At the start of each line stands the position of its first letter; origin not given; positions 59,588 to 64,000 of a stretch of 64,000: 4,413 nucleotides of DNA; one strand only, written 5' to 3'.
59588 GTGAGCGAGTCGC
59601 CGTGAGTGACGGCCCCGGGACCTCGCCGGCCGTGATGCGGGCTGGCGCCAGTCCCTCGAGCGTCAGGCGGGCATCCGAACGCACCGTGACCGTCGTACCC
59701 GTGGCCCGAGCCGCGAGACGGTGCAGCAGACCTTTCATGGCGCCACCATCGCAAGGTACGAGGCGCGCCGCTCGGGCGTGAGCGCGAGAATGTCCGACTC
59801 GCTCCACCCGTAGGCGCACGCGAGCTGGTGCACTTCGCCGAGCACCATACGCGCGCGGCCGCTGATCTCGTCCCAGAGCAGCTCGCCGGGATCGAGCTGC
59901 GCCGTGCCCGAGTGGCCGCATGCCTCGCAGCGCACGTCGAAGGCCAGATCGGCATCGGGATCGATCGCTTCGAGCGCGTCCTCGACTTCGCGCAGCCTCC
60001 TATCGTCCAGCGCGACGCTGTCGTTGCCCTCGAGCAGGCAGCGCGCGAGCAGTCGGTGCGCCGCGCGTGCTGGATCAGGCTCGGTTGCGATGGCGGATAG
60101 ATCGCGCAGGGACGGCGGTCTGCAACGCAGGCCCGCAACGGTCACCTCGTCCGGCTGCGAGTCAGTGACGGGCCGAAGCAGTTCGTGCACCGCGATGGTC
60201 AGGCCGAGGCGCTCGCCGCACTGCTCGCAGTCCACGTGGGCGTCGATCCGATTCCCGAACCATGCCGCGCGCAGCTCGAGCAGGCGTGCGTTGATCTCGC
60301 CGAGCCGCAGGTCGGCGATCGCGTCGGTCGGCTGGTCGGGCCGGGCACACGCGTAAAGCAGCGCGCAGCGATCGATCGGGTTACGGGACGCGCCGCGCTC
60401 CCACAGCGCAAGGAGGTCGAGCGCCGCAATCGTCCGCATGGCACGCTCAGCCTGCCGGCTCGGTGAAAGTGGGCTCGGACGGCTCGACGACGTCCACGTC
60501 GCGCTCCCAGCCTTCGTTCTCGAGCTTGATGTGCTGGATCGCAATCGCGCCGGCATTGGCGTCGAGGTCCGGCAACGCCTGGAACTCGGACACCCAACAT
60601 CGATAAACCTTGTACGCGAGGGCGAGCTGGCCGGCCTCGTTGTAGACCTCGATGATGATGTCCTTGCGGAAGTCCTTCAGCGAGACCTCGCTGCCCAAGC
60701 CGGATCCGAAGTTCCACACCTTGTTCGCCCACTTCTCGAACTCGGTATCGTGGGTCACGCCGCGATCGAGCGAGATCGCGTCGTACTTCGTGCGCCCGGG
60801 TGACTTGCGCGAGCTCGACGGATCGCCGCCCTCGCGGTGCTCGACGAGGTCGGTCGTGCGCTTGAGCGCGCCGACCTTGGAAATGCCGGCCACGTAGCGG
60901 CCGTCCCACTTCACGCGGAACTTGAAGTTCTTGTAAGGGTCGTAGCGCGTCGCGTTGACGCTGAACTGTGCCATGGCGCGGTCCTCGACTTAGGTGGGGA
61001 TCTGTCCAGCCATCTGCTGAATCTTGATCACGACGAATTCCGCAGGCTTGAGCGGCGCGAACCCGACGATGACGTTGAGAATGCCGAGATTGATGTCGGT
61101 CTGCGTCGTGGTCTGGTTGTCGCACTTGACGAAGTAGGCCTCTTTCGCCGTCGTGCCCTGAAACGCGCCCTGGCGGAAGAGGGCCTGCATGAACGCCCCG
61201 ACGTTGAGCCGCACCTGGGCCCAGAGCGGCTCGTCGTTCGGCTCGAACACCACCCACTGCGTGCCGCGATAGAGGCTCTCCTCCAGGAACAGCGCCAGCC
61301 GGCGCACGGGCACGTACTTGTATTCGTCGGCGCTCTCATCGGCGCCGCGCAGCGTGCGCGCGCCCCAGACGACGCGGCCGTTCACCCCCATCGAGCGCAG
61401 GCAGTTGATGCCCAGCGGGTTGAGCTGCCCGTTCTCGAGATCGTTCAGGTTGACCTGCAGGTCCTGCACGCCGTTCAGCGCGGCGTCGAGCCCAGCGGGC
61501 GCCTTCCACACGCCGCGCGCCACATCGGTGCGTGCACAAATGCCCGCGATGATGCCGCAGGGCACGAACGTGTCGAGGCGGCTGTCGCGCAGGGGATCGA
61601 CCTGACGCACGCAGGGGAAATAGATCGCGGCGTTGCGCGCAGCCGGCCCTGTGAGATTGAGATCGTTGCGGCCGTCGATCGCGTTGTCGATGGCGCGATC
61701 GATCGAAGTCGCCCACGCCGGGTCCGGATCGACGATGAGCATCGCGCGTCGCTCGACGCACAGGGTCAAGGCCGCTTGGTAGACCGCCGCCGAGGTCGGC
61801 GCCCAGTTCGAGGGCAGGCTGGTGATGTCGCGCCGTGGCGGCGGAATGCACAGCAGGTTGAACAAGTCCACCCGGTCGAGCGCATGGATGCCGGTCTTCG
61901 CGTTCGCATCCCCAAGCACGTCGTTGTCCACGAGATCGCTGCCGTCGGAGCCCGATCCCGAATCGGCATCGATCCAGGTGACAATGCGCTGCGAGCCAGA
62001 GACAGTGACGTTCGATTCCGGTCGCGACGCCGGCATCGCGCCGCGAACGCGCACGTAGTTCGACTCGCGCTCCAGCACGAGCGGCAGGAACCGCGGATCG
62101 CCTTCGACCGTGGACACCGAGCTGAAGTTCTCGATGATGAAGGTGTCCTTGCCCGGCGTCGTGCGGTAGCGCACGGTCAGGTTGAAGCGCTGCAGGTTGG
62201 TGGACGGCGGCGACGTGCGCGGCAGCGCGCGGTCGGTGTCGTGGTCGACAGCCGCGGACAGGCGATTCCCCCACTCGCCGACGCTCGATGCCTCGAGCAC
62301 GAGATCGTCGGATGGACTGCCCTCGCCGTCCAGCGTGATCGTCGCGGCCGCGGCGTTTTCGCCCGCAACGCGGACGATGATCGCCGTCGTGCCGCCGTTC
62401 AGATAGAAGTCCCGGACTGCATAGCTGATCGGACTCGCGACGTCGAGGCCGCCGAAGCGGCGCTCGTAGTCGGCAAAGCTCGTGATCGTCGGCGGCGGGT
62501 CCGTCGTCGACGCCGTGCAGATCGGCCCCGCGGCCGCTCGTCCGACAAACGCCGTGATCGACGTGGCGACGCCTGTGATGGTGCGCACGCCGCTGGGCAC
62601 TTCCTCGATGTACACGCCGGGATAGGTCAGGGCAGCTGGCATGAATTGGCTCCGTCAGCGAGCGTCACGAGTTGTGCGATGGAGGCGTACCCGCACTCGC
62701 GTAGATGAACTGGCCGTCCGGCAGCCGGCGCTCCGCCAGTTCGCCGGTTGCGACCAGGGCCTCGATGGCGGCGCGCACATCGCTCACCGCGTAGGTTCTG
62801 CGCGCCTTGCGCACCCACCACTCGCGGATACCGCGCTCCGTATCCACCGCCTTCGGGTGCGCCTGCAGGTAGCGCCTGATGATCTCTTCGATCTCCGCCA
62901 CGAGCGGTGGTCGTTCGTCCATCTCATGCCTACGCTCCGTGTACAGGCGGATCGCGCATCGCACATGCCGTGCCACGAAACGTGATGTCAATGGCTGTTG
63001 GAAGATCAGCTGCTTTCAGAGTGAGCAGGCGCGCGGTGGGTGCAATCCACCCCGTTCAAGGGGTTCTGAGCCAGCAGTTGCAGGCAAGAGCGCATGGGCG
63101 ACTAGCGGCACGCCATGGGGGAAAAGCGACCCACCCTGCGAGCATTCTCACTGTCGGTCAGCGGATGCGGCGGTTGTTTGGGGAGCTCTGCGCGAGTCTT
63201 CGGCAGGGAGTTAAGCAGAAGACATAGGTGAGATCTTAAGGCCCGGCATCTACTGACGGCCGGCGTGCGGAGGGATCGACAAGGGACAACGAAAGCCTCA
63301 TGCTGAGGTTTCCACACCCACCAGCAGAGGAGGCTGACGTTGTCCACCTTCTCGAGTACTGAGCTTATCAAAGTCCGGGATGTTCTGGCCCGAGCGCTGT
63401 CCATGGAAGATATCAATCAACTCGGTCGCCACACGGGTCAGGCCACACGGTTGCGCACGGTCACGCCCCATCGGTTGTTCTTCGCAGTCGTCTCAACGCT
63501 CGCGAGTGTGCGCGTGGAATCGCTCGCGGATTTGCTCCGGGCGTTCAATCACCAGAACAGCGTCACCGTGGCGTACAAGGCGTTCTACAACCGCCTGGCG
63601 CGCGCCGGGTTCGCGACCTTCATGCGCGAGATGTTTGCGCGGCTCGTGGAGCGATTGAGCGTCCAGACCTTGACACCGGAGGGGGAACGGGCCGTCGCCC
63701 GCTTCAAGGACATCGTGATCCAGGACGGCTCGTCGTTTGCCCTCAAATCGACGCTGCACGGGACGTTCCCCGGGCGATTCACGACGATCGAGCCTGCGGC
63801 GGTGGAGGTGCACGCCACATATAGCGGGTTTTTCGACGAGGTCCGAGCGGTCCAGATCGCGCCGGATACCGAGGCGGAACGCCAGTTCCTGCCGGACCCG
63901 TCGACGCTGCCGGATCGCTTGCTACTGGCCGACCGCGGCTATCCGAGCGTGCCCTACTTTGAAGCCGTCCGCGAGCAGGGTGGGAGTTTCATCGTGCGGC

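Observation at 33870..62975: Complete contractile injection system (eCIS / phage-tail-like particle) operon, about 29 kb on one strand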

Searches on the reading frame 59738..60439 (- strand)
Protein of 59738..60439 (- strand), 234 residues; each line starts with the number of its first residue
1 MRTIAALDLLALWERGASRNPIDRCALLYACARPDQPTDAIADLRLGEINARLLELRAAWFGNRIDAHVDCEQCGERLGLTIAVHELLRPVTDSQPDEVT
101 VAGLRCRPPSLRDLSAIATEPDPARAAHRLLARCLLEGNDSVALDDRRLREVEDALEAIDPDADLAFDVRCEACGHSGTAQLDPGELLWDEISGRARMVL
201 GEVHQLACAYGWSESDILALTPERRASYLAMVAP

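Call 4: search_protein_families(library=pfam, proteins=[window:59738-60439:-], max_evalue=0.01)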
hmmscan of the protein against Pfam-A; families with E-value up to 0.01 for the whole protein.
window:59738-60439:- (234 aa): 1 family
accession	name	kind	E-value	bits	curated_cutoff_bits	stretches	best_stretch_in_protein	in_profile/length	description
PF12322.14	T4_baseplate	-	2.3e-05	24.6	24.5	1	28-163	49-192/219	T4 bacteriophage base plate protein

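Call 32: search_protein_families(library=ncbifam, proteins=[window:59738-60439:-], max_evalue=0.01)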
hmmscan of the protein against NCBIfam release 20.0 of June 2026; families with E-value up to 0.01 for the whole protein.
window:59738-60439:- (234 aa): 0 families

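Call 96: search_protein_families(library=phrogs, proteins=[window:59738-60439:-], max_evalue=0.01)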
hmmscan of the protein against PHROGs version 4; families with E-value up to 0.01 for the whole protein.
window:59738-60439:- (234 aa): 1 family
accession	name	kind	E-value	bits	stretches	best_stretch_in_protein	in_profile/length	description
phrog_150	-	tail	5.4e-06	27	1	41-183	69-226/282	baseplate hub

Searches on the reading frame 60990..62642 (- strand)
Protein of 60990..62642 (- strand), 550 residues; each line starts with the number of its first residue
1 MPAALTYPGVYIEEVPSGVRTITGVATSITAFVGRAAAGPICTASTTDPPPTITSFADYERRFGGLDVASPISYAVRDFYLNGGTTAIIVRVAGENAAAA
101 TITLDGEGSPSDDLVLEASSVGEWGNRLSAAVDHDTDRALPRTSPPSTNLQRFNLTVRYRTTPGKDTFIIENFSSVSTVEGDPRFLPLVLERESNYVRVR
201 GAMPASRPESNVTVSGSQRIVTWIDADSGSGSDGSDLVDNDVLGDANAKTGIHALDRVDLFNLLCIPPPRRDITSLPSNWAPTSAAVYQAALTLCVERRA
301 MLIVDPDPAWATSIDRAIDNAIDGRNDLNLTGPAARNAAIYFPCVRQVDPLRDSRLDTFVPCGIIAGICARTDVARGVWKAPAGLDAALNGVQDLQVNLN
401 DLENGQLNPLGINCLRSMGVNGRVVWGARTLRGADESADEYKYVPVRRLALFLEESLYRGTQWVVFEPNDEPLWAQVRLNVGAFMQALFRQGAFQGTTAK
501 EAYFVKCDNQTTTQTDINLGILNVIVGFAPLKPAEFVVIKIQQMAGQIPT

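Call 4: search_protein_families(library=pfam, proteins=[window:60993-62642:-], max_evalue=0.01)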
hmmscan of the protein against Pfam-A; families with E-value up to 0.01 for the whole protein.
window:60993-62642:- (550 aa): 2 families
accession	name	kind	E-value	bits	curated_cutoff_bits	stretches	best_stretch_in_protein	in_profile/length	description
PF17482.7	Phage_sheath_1C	-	1.2e-08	35.4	26.9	1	438-542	3-102/104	Phage tail sheath C-terminal domain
PF04984.19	Phage_sheath_1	-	7.8e-08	32.8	31.4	1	359-431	98-168/168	Phage tail sheath protein subtilisin-like domain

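Call 11: find_encoding_contigs(protein=window:60990-62642:-, flank=10000, max_places=6)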
Protein window:60990-62642:- (550 aa): 2 contigs read that carry it; 2 places shown.
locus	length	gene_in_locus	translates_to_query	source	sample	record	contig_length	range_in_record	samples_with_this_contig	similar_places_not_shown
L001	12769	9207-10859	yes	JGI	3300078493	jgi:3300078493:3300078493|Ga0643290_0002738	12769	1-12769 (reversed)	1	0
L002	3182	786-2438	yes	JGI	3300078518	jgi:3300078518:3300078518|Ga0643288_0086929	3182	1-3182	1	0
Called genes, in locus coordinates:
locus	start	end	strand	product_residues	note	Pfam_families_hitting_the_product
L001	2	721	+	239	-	?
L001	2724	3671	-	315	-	-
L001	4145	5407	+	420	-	PF13699:eCIS_core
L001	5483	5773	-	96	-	-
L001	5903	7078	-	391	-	PF02371:Transposase_20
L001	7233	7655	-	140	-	PF01609:DDE_Tnp_1 (weak)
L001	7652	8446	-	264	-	PF01609:DDE_Tnp_1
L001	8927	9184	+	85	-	-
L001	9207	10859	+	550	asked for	PF04984:Phage_sheath_1, PF17482:Phage_sheath_1C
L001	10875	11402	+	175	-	PF06841:Phage_T4_gp19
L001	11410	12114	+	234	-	PF12322:T4_baseplate (faint)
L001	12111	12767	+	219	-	?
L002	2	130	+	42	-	?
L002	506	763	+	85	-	-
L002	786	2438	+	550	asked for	PF04984:Phage_sheath_1, PF17482:Phage_sheath_1C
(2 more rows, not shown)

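Call 13: search_solved_structures(query=window:60993-62642:-, max_evalue=0.001)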
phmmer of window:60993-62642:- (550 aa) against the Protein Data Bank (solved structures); distinct sequences matched with E-value up to 0.001: 20.
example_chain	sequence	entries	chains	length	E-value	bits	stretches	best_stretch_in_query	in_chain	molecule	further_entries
8bky_A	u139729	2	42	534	4.1e-69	236.9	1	2-545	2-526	Phage tail sheath protein | Phage tail sheath family protein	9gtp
9ezm_A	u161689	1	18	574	1e-68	235.6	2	336-545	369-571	Phage tail sheath protein FI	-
8bl4_V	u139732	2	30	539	1.8e-66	228.2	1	2-545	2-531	Phage tail sheath family protein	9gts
9qgl_3A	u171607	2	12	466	5.8e-45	157.2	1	329-546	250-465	Phage tail sheath family protein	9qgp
6rao_D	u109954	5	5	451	3.9e-42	147.9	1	359-544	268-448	Afp3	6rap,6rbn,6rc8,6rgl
6j0b_A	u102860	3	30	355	7.7e-42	146.9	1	322-543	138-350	Pvc2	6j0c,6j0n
7b5h_AO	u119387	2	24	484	1.7e-37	132.6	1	314-542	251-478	All3325 protein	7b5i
9qgl_2A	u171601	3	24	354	4.6e-37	131.1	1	338-545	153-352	Phage tail sheath family protein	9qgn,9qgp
6j0n_t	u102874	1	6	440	6.6e-37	130.6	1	358-543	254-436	Pvc3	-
7adz_2A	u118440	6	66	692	1.4e-36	129.5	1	356-542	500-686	Putative phage tail sheath protein FI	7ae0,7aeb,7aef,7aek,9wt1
6rao_C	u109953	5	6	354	5.9e-35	124.2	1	360-544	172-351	Afp2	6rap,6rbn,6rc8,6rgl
9r9h_T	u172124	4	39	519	2.1e-32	115.8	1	359-544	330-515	Phage tail sheath family protein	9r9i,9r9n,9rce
6j0n_V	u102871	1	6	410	1.7e-21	79.8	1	360-541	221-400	Pvc4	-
9qgl_4A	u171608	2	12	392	2.7e-19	72.5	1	335-541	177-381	Phage tail sheath family protein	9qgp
6rao_E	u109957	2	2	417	2.2e-18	69.5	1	339-541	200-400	Afp4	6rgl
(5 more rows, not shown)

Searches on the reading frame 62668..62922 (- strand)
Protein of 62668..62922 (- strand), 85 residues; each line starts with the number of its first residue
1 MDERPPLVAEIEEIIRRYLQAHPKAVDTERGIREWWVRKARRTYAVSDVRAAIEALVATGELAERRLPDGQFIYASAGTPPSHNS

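Call 4: search_protein_families(library=pfam, proteins=[window:62668-62922:-], max_evalue=0.01)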
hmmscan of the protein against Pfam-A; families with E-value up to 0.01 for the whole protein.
window:62668-62922:- (85 aa): 1 family
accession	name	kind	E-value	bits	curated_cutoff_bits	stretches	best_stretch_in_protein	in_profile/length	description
PF06224.18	AlkZ-like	-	0.0005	20.2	25.9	1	10-78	170-230/329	DNA glycosylase AlkZ-like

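Call 32: search_protein_families(library=ncbifam, proteins=[window:62668-62922:-], max_evalue=0.01)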
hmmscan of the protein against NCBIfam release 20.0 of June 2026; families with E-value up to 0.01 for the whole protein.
window:62668-62922:- (85 aa): 0 families

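Call 96: search_protein_families(library=phrogs, proteins=[window:62668-62922:-], max_evalue=0.01)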
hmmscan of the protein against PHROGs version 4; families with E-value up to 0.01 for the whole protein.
window:62668-62922:- (85 aa): 0 families

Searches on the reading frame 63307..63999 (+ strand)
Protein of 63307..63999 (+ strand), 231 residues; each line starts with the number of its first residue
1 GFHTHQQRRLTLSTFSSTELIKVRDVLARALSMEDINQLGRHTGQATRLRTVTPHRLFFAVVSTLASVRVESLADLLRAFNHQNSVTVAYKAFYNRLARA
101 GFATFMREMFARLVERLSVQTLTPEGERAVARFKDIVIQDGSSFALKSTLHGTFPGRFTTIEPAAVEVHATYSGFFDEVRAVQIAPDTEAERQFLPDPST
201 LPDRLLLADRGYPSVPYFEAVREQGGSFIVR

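Call 10: search_protein_families(library=pfam, proteins=[window:63307-63999:+], max_evalue=0.01)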
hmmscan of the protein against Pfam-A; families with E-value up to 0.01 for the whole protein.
window:63307-63999:+ (231 aa): 1 family
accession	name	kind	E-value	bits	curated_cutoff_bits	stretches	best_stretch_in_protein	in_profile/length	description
PF01609.27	DDE_Tnp_1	-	1.5e-06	28.5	23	1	133-231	3-105/200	Transposase DDE domain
